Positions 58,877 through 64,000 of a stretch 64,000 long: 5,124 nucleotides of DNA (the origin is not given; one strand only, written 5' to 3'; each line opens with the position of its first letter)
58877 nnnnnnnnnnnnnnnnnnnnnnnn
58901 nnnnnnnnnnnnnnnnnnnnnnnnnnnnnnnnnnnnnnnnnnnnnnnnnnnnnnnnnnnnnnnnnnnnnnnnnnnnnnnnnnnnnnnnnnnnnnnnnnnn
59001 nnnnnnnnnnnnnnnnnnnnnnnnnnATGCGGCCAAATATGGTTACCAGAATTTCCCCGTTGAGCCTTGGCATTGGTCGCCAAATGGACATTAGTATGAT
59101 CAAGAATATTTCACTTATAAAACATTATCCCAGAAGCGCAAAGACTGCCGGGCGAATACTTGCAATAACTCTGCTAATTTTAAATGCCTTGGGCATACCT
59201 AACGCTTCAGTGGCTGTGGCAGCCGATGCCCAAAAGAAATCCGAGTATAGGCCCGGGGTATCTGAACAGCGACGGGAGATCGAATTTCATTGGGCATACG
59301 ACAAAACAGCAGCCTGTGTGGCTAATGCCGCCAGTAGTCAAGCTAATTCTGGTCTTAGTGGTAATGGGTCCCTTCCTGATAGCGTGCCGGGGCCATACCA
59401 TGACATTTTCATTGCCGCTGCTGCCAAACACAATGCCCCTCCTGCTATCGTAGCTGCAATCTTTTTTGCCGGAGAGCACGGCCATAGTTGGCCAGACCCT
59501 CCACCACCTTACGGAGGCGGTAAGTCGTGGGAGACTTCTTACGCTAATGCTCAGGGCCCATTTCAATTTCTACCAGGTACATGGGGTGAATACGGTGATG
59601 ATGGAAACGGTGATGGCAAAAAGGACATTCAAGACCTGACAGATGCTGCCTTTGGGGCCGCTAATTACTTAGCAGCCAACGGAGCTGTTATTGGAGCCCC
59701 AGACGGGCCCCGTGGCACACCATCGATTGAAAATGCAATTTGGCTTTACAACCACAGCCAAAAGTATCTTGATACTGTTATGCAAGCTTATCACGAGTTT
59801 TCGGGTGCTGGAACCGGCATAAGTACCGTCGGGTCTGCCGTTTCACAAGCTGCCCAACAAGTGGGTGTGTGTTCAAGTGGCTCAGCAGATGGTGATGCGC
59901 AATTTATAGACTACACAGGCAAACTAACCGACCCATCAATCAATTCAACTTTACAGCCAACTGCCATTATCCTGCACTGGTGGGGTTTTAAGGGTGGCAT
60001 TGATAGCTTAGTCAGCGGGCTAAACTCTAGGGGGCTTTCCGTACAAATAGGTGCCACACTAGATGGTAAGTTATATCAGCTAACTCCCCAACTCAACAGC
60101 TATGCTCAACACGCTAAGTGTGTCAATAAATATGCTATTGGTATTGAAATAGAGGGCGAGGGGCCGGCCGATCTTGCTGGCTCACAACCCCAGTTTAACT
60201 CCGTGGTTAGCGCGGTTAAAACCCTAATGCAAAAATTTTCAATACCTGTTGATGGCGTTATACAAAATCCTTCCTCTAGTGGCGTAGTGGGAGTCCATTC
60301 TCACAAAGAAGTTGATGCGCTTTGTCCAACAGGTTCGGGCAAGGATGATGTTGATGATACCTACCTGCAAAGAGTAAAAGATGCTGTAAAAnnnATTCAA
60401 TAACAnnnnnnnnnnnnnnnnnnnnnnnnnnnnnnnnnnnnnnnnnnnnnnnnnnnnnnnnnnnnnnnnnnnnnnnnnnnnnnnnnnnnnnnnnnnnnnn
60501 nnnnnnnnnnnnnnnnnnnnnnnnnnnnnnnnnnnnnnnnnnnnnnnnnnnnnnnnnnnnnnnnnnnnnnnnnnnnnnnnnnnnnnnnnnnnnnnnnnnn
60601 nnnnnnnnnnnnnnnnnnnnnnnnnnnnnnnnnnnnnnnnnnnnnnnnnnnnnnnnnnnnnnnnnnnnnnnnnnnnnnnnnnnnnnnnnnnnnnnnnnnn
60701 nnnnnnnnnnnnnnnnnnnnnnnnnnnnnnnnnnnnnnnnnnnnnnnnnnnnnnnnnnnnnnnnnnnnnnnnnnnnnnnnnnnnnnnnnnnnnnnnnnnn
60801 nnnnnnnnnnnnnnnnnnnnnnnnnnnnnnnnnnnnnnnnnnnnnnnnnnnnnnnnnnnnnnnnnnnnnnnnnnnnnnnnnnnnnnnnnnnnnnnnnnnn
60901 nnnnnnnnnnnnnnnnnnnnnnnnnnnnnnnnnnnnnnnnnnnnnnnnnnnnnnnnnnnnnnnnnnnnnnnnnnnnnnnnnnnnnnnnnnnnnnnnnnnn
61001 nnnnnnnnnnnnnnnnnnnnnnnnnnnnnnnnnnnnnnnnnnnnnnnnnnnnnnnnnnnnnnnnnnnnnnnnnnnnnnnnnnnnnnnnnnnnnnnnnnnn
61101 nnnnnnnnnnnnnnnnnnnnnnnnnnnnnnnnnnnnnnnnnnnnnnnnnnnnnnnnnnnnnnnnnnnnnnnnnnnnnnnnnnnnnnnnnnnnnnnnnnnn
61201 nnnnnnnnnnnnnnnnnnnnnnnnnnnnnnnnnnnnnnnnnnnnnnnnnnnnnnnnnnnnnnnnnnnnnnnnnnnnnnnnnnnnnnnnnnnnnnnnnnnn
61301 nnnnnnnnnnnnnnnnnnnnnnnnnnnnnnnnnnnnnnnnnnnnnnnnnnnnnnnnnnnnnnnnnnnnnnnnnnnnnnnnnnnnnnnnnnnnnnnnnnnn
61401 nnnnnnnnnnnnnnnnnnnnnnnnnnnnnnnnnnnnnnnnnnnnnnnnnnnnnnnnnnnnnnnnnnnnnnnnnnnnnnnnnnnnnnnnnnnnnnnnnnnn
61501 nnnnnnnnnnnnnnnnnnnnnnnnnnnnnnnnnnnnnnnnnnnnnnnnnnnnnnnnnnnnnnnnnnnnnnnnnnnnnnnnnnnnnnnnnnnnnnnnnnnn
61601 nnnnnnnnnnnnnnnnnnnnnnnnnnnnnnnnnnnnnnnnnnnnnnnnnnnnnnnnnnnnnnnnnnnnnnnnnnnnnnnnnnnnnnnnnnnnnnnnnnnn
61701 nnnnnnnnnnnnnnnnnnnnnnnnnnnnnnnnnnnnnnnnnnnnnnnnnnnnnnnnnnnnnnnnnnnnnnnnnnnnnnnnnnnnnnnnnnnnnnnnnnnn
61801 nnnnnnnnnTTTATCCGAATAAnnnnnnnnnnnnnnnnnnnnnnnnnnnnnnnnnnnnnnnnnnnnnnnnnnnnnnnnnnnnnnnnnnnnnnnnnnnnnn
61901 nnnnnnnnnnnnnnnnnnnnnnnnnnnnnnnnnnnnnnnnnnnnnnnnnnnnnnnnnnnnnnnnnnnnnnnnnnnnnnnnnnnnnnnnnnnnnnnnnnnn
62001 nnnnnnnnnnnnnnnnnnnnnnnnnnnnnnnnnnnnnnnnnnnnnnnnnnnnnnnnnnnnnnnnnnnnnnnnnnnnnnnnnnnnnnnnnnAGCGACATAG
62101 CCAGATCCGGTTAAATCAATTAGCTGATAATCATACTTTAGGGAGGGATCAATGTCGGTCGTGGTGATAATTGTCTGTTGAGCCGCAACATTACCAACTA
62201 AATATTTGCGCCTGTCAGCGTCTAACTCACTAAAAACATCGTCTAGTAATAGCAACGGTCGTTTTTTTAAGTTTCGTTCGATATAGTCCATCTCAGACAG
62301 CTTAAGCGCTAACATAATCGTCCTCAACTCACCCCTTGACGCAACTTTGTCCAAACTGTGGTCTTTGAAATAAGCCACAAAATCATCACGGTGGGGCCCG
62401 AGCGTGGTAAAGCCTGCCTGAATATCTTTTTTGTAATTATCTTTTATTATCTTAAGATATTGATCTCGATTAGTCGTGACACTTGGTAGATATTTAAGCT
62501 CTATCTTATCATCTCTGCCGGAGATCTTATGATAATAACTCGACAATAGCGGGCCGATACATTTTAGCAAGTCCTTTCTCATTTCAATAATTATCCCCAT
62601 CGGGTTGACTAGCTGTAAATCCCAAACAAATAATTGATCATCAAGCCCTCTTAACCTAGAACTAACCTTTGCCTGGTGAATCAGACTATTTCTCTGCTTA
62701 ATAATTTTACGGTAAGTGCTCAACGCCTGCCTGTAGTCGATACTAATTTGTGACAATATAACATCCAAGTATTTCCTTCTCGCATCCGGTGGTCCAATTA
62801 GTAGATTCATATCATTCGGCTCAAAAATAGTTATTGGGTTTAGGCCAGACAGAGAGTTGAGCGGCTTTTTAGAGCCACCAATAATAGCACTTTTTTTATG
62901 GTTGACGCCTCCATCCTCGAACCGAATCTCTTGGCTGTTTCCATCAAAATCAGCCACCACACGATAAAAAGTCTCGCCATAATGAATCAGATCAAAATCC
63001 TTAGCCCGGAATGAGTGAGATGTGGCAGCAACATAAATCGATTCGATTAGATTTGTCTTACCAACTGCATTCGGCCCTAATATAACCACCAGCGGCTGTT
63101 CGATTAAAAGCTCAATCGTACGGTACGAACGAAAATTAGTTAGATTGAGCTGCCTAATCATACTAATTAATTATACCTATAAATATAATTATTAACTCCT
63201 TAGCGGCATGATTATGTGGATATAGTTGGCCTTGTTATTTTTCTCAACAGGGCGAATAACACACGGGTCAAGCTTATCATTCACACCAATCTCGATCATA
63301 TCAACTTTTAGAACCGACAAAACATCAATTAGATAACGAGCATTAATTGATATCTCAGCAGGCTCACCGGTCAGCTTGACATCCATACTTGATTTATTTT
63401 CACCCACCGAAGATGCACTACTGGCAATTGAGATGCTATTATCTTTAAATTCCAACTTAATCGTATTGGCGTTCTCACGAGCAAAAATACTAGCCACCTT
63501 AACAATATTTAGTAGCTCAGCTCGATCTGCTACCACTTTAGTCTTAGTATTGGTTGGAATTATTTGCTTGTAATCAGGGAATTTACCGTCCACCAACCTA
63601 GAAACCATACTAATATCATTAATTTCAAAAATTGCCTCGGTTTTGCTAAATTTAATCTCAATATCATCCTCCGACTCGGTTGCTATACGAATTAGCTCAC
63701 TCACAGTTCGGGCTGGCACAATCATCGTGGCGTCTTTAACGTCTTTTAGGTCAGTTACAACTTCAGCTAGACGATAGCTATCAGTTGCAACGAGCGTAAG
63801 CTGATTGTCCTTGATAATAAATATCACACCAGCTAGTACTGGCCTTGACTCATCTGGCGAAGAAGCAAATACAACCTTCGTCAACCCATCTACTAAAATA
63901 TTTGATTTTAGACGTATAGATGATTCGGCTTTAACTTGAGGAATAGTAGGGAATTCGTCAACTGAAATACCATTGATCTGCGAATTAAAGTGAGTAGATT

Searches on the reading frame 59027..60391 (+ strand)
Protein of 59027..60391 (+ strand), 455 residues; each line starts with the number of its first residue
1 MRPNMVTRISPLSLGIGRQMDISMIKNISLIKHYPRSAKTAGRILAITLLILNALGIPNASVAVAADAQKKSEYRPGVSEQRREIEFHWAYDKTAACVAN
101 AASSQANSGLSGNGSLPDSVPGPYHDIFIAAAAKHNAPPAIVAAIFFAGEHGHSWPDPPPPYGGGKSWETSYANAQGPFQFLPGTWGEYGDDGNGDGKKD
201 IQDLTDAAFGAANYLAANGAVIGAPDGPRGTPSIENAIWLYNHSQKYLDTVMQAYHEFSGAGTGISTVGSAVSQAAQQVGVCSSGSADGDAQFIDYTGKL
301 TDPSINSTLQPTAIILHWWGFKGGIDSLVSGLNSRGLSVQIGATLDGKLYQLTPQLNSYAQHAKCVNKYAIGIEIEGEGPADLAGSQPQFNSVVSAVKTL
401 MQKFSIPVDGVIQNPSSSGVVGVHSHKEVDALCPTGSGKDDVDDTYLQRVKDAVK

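Call 4: search_protein_families(library=pfam, proteins=[window:59027-60391:+], max_evalue=0.01)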
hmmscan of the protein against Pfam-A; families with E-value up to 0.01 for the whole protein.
window:59027-60391:+ (455 aa): 2 families
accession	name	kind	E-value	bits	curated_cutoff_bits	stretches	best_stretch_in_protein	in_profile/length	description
PF13406.11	SLT_2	-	7.5e-10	38.9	24.3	1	168-219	148-200/292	Transglycosylase SLT domain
PF01510.30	Amidase_2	-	1.5e-09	38.7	26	1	310-425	4-120/131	N-acetylmuramoyl-L-alanine amidase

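Call 5: search_protein_families(library=ncbifam, proteins=[window:59027-60391:+], max_evalue=0.01)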
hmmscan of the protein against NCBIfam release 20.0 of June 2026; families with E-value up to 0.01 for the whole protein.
window:59027-60391:+ (455 aa): 4 families
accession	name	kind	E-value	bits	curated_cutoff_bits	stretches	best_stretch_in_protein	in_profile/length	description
TIGR02283.1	MltB_2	subfamily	5e-08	32.5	248.45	1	169-219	150-201/300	lytic murein transglycosylase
TIGR02282.1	MltB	equivalog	5.3e-06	25.8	281.4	1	169-219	145-196/290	lytic murein transglycosylase B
NF008029.0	PRK10760.1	equivalog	1.9e-05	23.8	449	1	169-223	212-266/359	lytic murein transglycosylase B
NF008758.0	PRK11789.1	equivalog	0.0037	16.6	143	1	358-406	105-150/190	1,6-anhydro-N-acetylmuramyl-L-alanine amidase AmpD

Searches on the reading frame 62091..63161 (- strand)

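Call 51: search_protein_families(library=pfam, proteins=[window:62091-63161:-], max_evalue=0.01)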
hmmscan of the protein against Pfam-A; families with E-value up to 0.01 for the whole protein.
window:62091-63161:- (357 aa): 6 families
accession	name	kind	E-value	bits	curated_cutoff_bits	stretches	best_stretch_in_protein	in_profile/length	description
PF02463.25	SMC_N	-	2e-17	63.8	40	1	1-334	1-196/220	RecF/RecN/SMC N terminal domain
PF13304.12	AAA_21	-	5.4e-09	37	27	1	24-322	1-280/304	AAA domain, putative AbiEii toxin, Type IV TA system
PF13175.12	AAA_15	-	1.5e-08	35.2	32.1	1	1-54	1-55/374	AAA ATPase domain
PF13476.12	AAA_23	-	1.7e-08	35.7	27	1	5-63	2-56/201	AAA domain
PF20720.3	nSTAND3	-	0.00043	20.5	27.2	0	14-54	9-49/155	Novel STAND NTPase 3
PF01637.24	ATPase_2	-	0.00052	20.3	33.2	0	22-51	20-49/225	ATPase domain predominantly from Archaea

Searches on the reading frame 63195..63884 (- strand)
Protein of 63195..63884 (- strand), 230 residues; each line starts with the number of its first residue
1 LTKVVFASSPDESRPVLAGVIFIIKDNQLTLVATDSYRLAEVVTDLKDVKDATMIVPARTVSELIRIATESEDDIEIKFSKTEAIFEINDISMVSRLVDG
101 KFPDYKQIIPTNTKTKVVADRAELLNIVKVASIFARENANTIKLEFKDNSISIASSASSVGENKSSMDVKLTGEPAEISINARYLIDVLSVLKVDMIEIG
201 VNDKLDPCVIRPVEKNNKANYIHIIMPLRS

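Call 51: search_protein_families(library=pfam, proteins=[window:63195-63884:-], max_evalue=0.01)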
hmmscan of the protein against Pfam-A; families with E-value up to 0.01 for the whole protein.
window:63195-63884:- (230 aa): 3 families
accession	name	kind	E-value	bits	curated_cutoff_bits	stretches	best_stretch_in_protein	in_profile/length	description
PF02768.20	DNA_pol3_beta_3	-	1.4e-26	93.1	27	1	106-227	1-119/121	DNA polymerase III beta subunit, C-terminal domain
PF02767.21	DNA_pol3_beta_2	-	1.5e-25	90.2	27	1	2-104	12-116/116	DNA polymerase III beta subunit, central domain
PF00712.24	DNA_pol3_beta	-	6.2e-10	39.7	24.4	2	14-83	27-95/120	DNA polymerase III beta subunit, N-terminal domain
